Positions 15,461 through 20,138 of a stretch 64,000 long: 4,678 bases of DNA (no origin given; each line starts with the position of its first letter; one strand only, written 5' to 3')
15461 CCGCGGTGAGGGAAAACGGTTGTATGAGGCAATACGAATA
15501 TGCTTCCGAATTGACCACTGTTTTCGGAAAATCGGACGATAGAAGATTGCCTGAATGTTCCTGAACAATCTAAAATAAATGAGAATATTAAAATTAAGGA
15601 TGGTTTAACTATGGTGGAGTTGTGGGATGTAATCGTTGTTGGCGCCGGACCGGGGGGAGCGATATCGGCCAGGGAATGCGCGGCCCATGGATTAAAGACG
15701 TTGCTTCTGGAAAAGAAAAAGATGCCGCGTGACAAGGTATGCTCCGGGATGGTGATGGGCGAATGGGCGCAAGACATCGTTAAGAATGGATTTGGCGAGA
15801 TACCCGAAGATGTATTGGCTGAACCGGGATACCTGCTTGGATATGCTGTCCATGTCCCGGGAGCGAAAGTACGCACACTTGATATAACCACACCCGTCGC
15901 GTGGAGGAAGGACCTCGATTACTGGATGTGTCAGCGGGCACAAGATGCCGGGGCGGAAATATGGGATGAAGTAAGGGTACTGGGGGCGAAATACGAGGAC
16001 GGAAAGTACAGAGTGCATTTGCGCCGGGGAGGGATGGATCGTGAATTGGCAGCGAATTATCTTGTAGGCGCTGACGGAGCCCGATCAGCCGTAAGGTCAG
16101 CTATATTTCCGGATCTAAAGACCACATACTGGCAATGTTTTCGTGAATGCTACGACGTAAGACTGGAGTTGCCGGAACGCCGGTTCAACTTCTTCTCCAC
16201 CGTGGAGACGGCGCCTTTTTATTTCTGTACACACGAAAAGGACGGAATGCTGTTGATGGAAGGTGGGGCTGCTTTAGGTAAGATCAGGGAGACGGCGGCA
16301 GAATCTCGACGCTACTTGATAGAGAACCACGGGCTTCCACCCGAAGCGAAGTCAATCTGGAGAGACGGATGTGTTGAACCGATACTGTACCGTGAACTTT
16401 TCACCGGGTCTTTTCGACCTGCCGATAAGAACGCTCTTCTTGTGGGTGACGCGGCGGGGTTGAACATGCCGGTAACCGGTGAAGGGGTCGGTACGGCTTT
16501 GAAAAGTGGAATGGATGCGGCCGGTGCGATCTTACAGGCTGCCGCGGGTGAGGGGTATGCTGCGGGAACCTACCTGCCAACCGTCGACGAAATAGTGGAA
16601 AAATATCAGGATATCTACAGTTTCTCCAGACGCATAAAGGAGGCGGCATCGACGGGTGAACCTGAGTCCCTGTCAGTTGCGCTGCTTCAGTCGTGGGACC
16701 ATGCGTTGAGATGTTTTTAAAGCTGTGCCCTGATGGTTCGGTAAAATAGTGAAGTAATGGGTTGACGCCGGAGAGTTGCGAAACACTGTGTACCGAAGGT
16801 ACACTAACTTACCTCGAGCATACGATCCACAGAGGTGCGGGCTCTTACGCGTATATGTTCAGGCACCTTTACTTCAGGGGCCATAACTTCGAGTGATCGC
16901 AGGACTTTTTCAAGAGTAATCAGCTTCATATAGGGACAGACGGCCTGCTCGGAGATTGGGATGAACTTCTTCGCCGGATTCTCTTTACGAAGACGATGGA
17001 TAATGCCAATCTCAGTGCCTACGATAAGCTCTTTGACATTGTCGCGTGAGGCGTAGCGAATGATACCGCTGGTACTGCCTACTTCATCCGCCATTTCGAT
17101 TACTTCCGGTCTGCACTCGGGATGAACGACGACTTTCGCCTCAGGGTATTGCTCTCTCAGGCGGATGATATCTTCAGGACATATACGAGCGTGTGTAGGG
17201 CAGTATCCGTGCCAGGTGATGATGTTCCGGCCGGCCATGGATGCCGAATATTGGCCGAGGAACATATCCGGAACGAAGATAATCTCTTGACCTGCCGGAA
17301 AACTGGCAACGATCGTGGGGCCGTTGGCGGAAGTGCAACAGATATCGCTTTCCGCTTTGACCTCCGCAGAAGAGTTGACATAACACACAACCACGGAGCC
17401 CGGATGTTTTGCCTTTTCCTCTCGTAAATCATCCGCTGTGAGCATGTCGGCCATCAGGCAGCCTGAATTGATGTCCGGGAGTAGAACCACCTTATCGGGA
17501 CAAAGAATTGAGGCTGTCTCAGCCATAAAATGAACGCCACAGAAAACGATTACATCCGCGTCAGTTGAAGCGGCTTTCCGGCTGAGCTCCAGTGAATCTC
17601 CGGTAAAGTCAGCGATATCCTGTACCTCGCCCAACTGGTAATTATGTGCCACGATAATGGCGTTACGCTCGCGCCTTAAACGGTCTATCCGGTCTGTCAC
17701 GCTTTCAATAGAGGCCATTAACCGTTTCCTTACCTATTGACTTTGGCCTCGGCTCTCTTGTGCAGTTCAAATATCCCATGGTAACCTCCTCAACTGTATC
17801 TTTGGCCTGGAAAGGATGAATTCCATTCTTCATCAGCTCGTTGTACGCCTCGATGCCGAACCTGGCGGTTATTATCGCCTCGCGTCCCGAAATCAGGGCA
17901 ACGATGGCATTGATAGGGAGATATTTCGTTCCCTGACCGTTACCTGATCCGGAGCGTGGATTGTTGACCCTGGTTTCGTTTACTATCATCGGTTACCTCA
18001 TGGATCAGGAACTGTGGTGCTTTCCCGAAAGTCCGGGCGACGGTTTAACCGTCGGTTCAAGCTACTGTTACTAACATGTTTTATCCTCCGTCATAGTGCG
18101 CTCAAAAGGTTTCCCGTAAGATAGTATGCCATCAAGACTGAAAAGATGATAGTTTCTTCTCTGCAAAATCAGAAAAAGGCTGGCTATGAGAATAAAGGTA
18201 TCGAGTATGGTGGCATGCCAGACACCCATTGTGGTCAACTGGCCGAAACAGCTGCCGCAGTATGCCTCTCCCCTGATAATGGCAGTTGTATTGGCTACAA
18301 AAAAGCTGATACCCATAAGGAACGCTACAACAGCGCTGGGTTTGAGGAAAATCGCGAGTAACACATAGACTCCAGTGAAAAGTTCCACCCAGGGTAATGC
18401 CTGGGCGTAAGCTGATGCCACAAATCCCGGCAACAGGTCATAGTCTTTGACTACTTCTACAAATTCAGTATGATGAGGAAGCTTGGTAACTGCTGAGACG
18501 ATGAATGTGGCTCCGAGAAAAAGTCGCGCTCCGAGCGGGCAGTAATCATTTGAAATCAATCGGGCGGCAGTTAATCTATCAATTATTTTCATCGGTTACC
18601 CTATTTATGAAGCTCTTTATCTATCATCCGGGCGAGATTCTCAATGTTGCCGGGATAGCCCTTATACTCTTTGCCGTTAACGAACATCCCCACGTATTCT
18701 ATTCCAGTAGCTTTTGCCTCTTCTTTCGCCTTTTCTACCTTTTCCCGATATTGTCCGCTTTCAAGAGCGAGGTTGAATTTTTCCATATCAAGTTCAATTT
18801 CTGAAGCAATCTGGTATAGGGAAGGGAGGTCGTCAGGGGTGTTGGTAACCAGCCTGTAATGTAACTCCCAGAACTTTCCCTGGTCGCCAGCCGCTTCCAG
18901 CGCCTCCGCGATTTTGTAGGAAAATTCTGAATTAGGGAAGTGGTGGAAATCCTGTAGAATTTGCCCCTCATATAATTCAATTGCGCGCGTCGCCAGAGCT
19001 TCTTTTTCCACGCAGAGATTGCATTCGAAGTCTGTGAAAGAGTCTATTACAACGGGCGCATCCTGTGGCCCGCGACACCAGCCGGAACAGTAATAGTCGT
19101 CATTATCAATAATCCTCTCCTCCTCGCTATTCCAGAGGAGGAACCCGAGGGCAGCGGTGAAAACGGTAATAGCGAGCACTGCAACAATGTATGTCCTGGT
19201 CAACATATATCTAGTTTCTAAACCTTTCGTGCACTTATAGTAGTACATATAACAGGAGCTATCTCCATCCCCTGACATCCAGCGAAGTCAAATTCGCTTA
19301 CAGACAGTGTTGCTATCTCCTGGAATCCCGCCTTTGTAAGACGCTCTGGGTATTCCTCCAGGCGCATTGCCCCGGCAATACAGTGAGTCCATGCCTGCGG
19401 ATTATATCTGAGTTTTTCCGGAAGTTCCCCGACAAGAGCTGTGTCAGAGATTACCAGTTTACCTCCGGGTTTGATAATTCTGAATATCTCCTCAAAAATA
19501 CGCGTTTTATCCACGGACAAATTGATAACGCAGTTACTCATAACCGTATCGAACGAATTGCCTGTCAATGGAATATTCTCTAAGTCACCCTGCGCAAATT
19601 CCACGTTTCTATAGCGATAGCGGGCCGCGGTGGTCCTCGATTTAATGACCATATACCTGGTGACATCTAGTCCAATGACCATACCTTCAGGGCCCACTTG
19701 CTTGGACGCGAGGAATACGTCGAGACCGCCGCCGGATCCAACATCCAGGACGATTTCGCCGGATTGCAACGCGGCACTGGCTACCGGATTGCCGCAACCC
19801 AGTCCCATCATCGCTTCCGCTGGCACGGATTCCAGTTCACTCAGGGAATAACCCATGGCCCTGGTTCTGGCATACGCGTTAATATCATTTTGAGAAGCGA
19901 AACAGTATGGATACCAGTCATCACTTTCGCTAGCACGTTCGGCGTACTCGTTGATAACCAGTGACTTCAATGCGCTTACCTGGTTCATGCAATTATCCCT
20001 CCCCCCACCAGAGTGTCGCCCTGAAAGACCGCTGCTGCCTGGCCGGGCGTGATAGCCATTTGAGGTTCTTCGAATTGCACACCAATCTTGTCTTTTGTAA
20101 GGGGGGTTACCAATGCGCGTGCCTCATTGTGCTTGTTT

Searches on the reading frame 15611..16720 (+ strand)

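Call 33: search_protein_families(library=pfam, proteins=[window:15611-16720:+], max_evalue=0.001)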
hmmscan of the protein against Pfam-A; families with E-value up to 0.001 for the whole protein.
window:15611-16720:+ (369 aa): 7 families
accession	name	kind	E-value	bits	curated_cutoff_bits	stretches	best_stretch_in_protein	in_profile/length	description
PF01494.25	FAD_binding_3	-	1.4e-16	61.1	22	2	101-165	101-167/349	FAD binding domain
PF01266.30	DAO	-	9.1e-09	35.7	27.9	1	6-51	1-49/353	FAD dependent oxidoreductase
PF12831.13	FAD_oxidored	-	4.1e-07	30.1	27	1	6-154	1-143/416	FAD dependent oxidoreductase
PF03486.20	HI0933_like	-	6.4e-06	26.2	50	1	6-43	2-39/244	HI0933-like protein Rossmann domain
PF07992.20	Pyr_redox_2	-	1.1e-05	25.4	26.1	1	6-161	2-113/291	Pyridine nucleotide-disulphide oxidoreductase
PF00890.30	FAD_binding_2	-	4.6e-05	23.2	20.4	1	6-37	1-32/414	FAD binding domain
PF13450.12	NAD_binding_8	-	0.00041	21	21.9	1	9-36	1-28/68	NAD(P)-binding Rossmann-like domain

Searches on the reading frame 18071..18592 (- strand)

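Call 32: search_protein_families(library=pfam, proteins=[window:18071-18592:-], max_evalue=0.001)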
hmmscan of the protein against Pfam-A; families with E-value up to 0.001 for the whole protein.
window:18071-18592:- (173 aa): 2 families
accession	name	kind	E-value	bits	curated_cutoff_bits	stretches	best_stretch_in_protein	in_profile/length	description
PF07291.16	MauE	-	4.2e-19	69.6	27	1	19-143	5-127/128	Methylamine utilisation protein MauE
PF07681.17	DoxX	-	4.5e-06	27.6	23.6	1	20-93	3-75/85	DoxX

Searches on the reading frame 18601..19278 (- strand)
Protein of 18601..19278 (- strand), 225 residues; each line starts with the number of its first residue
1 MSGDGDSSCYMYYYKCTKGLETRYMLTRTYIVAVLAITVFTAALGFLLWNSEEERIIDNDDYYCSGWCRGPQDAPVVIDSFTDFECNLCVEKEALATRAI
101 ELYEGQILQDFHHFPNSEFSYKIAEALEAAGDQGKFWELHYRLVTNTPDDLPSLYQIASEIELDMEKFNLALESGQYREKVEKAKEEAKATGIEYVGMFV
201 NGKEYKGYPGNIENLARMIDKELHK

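Call 32: search_protein_families(library=pfam, proteins=[window:18601-19278:-], max_evalue=0.001)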
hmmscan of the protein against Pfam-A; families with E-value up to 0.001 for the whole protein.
window:18601-19278:- (225 aa): 2 families
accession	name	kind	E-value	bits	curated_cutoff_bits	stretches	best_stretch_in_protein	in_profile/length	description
PF13462.12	Thioredoxin_4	-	4.2e-16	60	23.2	1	69-221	8-165/165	Thioredoxin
PF01323.26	DSBA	-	2.7e-05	24.5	25.6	1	117-203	85-175/191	DSBA-like thioredoxin domain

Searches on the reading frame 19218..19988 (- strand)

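Call 32: search_protein_families(library=pfam, proteins=[window:19218-19988:-], max_evalue=0.001)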
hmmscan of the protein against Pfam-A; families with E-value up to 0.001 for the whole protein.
window:19218-19988:- (256 aa): 10 families
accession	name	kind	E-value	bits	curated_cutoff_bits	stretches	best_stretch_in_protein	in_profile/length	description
PF13847.12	Methyltransf_31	-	2.5e-30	105.5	27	1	75-210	2-133/145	Methyltransferase domain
PF08241.18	Methyltransf_11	-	1.5e-18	67.7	21.2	1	81-180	1-95/95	Methyltransferase domain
PF13649.12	Methyltransf_25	-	2.7e-18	66.9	27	1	80-176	1-97/97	Methyltransferase domain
PF01209.24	Ubie_methyltran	-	1.6e-14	54.2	20.1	1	74-186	45-157/233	ubiE/COQ5 methyltransferase family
PF08242.18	Methyltransf_12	-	2.6e-11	44.5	30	1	81-178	1-98/98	Methyltransferase domain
PF01135.25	PCMT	-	1.8e-08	34.9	20.3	1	73-180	70-171/210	Protein-L-isoaspartate(D-aspartate) O-methyltransferase (PCMT)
PF13489.12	Methyltransf_23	-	2e-08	34.6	27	1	71-223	17-160/164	Methyltransferase domain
PF20922.3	Anamorsin_N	-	1.8e-05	25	27.1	1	136-185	42-92/163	Anamorsin, N-terminal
PF05175.20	MTS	-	0.0003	20.9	23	0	78-180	33-138/170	Methyltransferase small domain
PF06325.19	PrmA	-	0.00058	19.9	22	1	73-181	158-259/296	Ribosomal protein L11 methyltransferase (PrmA)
